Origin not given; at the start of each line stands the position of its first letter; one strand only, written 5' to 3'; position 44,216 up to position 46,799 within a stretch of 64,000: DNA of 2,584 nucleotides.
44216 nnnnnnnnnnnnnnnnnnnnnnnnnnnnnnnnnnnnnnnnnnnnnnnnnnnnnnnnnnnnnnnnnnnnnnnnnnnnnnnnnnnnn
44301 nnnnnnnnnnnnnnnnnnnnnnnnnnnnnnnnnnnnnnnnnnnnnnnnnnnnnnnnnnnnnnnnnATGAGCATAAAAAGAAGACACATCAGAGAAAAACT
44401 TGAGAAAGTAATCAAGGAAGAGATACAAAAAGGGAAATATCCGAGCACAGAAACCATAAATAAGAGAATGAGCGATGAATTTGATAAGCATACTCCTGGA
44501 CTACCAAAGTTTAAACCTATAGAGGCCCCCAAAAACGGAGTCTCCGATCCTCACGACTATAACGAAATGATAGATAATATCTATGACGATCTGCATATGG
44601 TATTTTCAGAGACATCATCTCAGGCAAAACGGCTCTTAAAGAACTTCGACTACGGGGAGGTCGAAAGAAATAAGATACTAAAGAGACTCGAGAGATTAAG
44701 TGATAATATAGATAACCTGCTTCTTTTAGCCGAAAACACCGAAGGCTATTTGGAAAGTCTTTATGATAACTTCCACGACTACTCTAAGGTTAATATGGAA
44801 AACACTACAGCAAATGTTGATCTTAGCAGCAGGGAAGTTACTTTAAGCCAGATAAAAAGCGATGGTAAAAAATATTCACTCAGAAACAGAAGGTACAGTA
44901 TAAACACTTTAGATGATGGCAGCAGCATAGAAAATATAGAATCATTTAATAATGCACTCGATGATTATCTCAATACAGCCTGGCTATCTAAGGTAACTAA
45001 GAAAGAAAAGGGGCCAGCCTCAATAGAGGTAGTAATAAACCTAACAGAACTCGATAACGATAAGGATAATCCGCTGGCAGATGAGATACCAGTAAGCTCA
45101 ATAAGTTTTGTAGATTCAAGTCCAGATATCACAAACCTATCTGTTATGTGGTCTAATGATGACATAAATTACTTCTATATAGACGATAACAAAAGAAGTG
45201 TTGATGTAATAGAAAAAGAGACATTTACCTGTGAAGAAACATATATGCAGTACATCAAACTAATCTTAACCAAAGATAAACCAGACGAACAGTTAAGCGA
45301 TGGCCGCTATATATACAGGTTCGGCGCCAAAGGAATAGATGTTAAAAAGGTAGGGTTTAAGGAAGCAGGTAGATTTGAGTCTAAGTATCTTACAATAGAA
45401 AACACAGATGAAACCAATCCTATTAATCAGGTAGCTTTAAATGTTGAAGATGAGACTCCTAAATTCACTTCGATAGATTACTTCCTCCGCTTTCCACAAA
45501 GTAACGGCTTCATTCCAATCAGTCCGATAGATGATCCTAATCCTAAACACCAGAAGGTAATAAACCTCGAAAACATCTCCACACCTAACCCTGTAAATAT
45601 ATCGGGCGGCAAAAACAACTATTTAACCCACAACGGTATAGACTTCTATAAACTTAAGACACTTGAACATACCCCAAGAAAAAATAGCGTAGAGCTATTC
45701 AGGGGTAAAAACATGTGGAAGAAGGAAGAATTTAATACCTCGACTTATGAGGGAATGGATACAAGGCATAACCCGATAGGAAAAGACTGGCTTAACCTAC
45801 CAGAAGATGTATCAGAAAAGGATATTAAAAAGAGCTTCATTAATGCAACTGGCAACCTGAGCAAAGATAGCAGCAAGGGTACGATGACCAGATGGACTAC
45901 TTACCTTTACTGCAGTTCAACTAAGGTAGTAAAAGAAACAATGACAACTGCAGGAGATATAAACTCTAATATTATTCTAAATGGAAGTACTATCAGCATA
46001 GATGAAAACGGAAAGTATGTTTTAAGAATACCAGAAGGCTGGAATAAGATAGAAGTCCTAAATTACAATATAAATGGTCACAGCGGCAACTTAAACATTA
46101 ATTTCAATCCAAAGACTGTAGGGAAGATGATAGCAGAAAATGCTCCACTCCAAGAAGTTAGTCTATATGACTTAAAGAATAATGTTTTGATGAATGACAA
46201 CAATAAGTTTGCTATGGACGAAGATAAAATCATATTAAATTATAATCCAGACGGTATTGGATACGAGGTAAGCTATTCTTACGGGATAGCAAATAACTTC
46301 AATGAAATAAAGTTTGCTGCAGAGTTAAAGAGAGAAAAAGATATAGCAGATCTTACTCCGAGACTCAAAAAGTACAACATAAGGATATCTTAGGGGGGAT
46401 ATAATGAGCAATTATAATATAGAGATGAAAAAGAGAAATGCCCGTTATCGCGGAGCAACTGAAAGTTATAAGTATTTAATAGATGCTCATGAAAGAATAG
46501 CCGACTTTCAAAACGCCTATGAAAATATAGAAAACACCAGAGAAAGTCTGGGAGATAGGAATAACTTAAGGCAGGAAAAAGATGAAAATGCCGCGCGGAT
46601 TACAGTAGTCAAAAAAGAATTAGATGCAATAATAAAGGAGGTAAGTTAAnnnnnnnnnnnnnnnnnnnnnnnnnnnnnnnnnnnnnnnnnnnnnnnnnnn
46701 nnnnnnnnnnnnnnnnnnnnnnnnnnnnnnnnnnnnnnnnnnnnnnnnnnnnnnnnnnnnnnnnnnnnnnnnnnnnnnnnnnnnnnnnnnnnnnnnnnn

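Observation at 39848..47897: Four-member paralogous family of large late proteins with discoidin/F5-8-type-C-like domains and glycine-zipper hydrophobic segments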

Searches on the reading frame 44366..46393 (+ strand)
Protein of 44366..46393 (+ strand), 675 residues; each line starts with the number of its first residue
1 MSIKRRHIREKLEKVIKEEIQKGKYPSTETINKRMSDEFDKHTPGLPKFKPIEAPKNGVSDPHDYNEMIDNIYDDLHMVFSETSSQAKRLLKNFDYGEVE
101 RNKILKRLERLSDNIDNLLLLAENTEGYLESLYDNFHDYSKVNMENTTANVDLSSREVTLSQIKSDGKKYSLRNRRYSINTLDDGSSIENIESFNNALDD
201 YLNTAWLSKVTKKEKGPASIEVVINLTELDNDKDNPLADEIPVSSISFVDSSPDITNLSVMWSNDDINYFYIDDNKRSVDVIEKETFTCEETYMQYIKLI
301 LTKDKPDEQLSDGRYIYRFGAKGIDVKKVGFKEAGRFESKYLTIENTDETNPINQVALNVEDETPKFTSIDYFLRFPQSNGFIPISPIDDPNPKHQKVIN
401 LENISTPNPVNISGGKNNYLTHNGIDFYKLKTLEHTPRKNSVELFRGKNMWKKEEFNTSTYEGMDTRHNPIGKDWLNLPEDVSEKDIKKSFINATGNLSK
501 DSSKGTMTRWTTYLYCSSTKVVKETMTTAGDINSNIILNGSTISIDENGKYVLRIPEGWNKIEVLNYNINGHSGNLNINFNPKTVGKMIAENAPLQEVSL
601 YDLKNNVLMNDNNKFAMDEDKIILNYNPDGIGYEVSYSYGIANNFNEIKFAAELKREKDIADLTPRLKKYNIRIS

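Call 4: search_protein_families(library=pfam, proteins=[window:44366-46393:+], max_evalue=1)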
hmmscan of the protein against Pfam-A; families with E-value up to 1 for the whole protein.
window:44366-46393:+ (675 aa): 3 families
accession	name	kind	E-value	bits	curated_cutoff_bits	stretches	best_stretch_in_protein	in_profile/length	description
PF09136.16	Glucodextran_B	-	0.0041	17.4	27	1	519-573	12-72/83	Glucodextranase, domain B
PF11215.13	DUF3010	-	0.0078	17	25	1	149-213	4-68/137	Protein of unknown function (DUF3010)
PF11738.13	DUF3298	-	0.34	12.3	24.1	0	603-641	36-76/84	Protein of unknown function (DUF3298)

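Call 5: search_protein_families(library=phrogs, proteins=[window:44366-46393:+], max_evalue=0.1)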
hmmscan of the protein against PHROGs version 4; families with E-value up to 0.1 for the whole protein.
window:44366-46393:+ (675 aa): 2 families
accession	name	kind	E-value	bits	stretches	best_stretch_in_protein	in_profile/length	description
phrog_19683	-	head and packaging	6.5e-79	266.9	1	1-672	2-695/761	virion structural protein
phrog_21108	-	head and packaging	1.1e-11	43.6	1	8-166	16-176/1867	virion structural protein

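Call 69: search_solved_structures(query=A6, max_evalue=1)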
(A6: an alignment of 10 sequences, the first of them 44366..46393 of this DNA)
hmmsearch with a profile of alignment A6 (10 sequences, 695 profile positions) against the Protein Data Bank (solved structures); distinct sequences matched with E-value up to 1: 17.
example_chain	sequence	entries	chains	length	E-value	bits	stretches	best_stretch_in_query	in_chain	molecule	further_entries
2jd9_A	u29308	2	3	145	4.4e-05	25.2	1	219-291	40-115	YECBM32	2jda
2j7m_A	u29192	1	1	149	0.00026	22.7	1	197-305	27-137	HYALURONIDASE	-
2j1a_A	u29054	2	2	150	0.00026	22.7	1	197-305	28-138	HYALURONIDASE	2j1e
4a42_A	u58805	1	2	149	0.0013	20.4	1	183-277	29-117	ALPHA-N-ACETYLGLUCOSAMINIDASE FAMILY PROTEIN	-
3f2z_A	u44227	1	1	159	0.0015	20.2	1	193-292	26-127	uncharacterized protein BF3579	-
5whf_A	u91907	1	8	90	0.098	14.2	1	81-137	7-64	Vimentin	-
3uf1_A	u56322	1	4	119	0.11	14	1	82-137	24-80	Vimentin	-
3eyp_A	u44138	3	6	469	0.12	13.9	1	221-294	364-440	Putative alpha-L-fucosidase | Putative lipoprotein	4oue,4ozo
3swk_A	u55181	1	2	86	0.12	13.8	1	82-138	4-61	Vimentin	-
5xbp_C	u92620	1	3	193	0.21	13.1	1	176-275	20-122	3NT oxygenase beta subunit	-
4zz5_A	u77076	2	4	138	0.41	12.1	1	187-291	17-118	Glucanase/chitosanase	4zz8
2rva_A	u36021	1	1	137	0.43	12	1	187-291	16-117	Glucanase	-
2wl8_A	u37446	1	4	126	0.44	12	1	13-58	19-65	PEROXISOMAL BIOGENESIS FACTOR 19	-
4yv3_A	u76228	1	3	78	0.47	11.9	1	89-138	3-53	Vimentin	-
4ypc_A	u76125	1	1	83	0.51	11.8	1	89-138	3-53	Vimentin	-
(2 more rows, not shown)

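Call 99: search_protein_families(library=pfam, alignment_id=A6, max_evalue=0.01)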
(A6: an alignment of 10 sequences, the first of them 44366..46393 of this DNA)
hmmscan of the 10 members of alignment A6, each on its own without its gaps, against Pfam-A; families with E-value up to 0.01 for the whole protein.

A. member 1, window:44366-46393:+ (675 aa): 2 families
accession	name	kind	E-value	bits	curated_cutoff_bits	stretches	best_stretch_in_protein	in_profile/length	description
PF09136.16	Glucodextran_B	-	0.0041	17.4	27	0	519-573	12-72/83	Glucodextranase, domain B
PF11215.13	DUF3010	-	0.0078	17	25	0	149-213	4-68/137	Protein of unknown function (DUF3010)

B. families by the number of members that match (of 10 scanned): 5 families
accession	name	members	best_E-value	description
PF00754.31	F5_F8_type_C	2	3.9e-09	F5/8 type C domain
PF22633.2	F5_F8_type_C_2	1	1.4e-08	NedA-like, galactose-binding domain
PF17996.7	CE2_N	1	0.00021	Carbohydrate esterase 2 N-terminal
PF09136.16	Glucodextran_B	1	0.0041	Glucodextranase, domain B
PF11215.13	DUF3010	1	0.0078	Protein of unknown function (DUF3010)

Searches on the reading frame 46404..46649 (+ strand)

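Call 4: search_protein_families(library=pfam, proteins=[window:46404-46649:+], max_evalue=1)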
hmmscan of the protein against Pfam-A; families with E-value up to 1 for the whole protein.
window:46404-46649:+ (81 aa): 1 family
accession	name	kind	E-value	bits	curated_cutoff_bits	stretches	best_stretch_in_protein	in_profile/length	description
PF05873.17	Mt_ATP-synt_D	-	0.055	13.7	27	1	21-80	54-113/154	ATP synthase D chain, mitochondrial (ATP5H)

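Call 5: search_protein_families(library=phrogs, proteins=[window:46404-46649:+], max_evalue=0.1)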
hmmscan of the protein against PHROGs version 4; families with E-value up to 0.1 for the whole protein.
window:46404-46649:+ (81 aa): 2 families
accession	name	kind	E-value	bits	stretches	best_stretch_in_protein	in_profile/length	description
phrog_21366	-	unknown function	0.021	16.1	1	8-25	30-47/66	-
phrog_20141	-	unknown function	0.052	15.1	1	51-79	54-82/108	-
